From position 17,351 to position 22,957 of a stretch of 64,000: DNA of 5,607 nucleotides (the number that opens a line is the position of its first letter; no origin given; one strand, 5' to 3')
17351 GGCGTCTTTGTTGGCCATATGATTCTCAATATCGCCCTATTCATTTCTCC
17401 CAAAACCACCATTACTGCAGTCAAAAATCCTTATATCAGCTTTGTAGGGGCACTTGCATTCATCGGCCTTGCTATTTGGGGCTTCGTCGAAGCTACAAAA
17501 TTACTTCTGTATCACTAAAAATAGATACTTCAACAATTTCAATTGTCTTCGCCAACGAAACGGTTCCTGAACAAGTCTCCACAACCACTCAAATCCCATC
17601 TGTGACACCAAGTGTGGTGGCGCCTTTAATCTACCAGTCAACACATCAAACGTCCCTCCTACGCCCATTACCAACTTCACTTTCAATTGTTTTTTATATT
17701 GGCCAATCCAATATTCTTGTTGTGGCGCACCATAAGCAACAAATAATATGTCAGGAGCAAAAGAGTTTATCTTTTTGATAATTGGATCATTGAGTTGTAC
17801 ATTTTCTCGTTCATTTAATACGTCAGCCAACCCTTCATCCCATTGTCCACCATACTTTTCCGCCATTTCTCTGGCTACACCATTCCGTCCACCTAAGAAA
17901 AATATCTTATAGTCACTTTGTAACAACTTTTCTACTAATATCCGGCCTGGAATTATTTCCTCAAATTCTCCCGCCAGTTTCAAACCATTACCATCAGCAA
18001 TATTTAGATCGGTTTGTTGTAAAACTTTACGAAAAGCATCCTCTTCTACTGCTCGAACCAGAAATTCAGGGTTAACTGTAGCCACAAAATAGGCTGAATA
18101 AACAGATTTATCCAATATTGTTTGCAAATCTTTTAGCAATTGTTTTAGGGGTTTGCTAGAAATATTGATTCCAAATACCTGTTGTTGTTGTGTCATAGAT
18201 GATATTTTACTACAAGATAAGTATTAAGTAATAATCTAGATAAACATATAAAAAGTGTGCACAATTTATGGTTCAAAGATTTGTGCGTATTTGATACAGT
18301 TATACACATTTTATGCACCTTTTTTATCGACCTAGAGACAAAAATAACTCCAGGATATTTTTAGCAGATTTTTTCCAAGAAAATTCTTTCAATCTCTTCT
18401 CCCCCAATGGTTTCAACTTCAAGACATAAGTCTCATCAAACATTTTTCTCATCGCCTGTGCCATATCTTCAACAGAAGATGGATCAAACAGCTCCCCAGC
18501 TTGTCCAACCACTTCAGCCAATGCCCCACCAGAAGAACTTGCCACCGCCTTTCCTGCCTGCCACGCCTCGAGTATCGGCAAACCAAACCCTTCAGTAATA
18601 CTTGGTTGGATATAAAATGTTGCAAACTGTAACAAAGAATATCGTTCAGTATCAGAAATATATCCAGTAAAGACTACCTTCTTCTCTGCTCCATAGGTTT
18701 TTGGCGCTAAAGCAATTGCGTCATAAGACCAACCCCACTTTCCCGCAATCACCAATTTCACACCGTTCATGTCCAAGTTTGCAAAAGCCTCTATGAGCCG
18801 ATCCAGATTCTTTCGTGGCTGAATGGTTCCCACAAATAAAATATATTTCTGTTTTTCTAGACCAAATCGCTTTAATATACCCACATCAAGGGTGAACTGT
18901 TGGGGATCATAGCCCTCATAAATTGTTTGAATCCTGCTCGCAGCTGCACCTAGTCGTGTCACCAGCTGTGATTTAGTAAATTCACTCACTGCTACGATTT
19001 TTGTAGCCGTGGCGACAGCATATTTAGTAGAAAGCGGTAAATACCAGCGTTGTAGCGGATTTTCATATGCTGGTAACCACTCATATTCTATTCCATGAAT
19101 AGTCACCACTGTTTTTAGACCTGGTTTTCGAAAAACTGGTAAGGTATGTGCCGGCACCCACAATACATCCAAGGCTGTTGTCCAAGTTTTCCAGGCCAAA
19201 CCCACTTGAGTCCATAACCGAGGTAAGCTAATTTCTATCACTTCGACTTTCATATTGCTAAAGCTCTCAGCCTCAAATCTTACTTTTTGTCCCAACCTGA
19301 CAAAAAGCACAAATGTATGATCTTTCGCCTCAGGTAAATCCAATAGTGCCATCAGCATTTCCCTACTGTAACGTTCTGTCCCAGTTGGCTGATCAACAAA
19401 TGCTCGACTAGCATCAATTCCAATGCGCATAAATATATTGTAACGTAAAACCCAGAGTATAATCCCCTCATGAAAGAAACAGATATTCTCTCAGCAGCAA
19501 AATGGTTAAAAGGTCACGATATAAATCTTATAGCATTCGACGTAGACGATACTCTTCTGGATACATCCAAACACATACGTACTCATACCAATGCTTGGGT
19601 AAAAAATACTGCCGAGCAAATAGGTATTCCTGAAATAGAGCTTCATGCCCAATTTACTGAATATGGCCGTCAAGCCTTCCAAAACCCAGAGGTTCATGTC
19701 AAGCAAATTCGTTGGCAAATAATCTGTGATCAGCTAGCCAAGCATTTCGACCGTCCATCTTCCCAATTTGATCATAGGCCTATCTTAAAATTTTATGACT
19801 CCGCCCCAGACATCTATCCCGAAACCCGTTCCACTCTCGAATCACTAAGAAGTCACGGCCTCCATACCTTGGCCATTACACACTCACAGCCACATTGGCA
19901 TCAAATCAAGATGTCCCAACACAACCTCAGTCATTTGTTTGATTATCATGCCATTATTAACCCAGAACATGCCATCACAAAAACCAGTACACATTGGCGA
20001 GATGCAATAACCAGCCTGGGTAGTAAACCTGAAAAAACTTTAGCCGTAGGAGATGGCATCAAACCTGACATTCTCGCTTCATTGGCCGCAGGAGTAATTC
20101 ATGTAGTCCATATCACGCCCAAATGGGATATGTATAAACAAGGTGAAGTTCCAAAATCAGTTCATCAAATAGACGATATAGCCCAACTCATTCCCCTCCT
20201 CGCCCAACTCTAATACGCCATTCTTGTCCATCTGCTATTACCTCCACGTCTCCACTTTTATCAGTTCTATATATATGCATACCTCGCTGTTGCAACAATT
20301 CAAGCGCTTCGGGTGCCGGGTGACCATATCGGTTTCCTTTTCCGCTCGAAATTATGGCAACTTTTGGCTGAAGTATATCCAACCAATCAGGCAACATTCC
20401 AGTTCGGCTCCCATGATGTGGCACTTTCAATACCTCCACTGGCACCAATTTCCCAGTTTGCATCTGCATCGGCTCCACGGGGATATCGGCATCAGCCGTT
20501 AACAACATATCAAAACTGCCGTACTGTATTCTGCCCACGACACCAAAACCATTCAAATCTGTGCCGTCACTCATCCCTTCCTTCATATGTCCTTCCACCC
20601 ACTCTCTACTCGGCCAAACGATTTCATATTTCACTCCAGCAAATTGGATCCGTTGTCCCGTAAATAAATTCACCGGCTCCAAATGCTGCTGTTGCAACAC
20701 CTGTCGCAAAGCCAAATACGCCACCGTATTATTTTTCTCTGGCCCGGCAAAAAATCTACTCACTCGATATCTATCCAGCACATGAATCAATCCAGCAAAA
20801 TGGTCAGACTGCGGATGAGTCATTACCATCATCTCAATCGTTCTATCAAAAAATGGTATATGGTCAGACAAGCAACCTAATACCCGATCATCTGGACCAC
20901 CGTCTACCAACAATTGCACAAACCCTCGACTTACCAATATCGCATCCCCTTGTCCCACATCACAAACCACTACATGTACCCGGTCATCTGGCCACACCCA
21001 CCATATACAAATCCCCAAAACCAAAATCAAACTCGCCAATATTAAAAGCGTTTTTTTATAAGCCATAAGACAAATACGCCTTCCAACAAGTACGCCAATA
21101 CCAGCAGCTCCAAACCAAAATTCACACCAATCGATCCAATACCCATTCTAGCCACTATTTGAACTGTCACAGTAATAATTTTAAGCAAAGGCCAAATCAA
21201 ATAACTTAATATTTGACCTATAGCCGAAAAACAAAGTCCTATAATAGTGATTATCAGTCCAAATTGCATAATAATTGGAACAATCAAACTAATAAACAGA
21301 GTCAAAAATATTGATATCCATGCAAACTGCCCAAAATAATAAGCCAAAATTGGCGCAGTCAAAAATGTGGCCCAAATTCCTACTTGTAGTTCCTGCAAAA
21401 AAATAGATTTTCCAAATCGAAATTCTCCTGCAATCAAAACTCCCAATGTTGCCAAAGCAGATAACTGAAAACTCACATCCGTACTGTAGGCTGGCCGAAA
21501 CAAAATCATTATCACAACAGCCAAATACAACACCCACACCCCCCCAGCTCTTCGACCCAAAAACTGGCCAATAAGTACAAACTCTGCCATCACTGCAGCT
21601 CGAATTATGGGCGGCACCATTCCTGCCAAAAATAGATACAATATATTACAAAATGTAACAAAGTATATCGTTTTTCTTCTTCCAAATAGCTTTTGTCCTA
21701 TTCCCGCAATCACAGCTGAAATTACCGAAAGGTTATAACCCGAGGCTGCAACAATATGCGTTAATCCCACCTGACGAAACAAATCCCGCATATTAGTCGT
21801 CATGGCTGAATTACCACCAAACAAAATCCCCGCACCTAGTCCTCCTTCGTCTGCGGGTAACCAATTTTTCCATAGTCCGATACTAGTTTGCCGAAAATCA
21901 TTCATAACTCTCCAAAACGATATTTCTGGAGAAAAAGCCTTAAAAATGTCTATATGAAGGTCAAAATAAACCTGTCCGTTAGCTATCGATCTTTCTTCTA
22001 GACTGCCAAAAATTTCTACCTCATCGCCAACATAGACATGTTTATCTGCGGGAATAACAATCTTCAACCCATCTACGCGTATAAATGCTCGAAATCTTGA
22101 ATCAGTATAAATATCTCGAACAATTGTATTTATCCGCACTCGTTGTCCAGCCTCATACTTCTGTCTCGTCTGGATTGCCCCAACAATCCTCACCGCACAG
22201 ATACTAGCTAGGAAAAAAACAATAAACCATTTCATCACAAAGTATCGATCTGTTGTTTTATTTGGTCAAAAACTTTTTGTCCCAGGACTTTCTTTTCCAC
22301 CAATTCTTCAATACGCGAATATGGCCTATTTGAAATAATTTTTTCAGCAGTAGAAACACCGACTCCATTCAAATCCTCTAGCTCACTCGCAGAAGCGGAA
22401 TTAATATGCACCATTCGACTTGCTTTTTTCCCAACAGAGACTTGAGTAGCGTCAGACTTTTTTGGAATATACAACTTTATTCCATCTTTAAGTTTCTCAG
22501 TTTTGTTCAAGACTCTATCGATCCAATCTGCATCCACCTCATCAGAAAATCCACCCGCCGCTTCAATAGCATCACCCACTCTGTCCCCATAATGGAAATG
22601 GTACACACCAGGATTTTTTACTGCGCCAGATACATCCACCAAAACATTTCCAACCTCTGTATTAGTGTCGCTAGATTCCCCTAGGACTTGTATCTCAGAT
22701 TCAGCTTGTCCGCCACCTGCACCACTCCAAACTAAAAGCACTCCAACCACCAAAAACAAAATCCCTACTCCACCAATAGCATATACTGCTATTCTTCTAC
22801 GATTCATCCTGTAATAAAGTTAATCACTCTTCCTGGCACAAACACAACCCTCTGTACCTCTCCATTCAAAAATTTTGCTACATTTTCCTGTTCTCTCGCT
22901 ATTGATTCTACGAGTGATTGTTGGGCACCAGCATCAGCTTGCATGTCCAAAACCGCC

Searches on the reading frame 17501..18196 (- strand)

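Call 31: search_protein_families(library=pfam, proteins=[window:17501-18196:-], max_evalue=0.001)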
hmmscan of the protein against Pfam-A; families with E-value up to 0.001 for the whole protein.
window:17501-18196:- (231 aa): 1 family
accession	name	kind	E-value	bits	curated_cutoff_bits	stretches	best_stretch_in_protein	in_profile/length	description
PF03808.19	Glyco_tran_WecG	-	1.3e-39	136.2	27.4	1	63-218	2-167/168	Glycosyl transferase WecG/TagA/CpsF family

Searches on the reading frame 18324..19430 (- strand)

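Call 60: search_protein_families(library=pfam, proteins=[window:18324-19430:-], max_evalue=0.0001)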
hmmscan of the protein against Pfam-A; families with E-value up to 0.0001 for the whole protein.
window:18324-19430:- (368 aa): 5 families
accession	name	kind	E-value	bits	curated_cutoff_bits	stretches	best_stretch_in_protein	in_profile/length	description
PF00534.26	Glycos_transf_1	-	2.2e-30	105.9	26.4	1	192-333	13-158/172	Glycosyl transferases group 1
PF13692.12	Glyco_trans_1_4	-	4.4e-25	89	27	1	195-331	2-140/142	Glycosyl transferases group 1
PF13439.12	Glyco_transf_4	-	5e-12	46.6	28.5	1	86-177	72-169/170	Glycosyltransferase Family 4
PF13579.12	Glyco_trans_4_4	-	3.9e-06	27.7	29.7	1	88-171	73-156/158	Glycosyl transferase 4-like domain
PF20706.3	GT4-conflict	-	1.9e-05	24.3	26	1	192-310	195-322/385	Family 4 Glycosyltransferase in conflict systems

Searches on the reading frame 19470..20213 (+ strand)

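Call 60: search_protein_families(library=pfam, proteins=[window:19470-20213:+], max_evalue=0.0001)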
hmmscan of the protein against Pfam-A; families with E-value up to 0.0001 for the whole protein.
window:19470-20213:+ (247 aa): 2 families
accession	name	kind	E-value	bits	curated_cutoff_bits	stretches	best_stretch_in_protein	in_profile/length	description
PF00702.32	Hydrolase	-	1.3e-17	65.3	26.4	1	18-208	1-191/191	haloacid dehalogenase-like hydrolase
PF13419.12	HAD_2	-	2.1e-12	48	23.8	1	21-209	1-173/178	Haloacid dehalogenase-like hydrolase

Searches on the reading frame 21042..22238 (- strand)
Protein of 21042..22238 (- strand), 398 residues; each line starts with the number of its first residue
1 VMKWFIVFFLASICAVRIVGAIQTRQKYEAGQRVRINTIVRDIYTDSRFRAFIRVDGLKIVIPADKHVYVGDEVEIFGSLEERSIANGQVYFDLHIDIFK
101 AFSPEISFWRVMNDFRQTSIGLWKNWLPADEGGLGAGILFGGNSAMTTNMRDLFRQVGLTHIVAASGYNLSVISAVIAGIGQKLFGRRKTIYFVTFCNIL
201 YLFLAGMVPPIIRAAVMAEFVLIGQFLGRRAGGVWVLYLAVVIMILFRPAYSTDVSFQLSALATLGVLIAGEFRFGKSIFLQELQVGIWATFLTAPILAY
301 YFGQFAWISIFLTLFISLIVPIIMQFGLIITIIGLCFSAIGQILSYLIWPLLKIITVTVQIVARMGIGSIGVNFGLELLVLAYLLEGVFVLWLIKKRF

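Call 60: search_protein_families(library=pfam, proteins=[window:21042-22238:-], max_evalue=0.0001)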
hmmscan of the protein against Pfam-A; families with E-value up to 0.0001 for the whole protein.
window:21042-22238:- (398 aa): 1 family
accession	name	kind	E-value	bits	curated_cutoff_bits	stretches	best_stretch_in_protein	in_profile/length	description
PF03772.21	Competence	-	4.9e-39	134.8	23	1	138-393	1-267/270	Competence protein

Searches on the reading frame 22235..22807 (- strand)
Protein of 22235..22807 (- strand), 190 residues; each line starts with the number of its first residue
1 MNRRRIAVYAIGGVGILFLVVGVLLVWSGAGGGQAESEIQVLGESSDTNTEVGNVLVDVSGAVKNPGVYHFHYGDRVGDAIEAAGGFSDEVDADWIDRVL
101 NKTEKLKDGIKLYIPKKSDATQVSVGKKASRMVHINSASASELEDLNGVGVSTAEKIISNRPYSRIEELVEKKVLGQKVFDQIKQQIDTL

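Call 60: search_protein_families(library=pfam, proteins=[window:22235-22807:-], max_evalue=0.0001)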
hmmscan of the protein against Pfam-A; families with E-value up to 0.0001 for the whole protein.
window:22235-22807:- (190 aa): 3 families
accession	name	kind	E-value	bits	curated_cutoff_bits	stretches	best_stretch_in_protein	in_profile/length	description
PF12836.13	HHH_3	-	1.6e-13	51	27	1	130-187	3-64/65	Helix-hairpin-helix motif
PF10531.15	SLBB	-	6.1e-10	39.2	27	1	57-92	2-37/55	SLBB domain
PF22461.2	SLBB_2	-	1.5e-05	25.4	27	0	57-93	3-41/79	SLBB domain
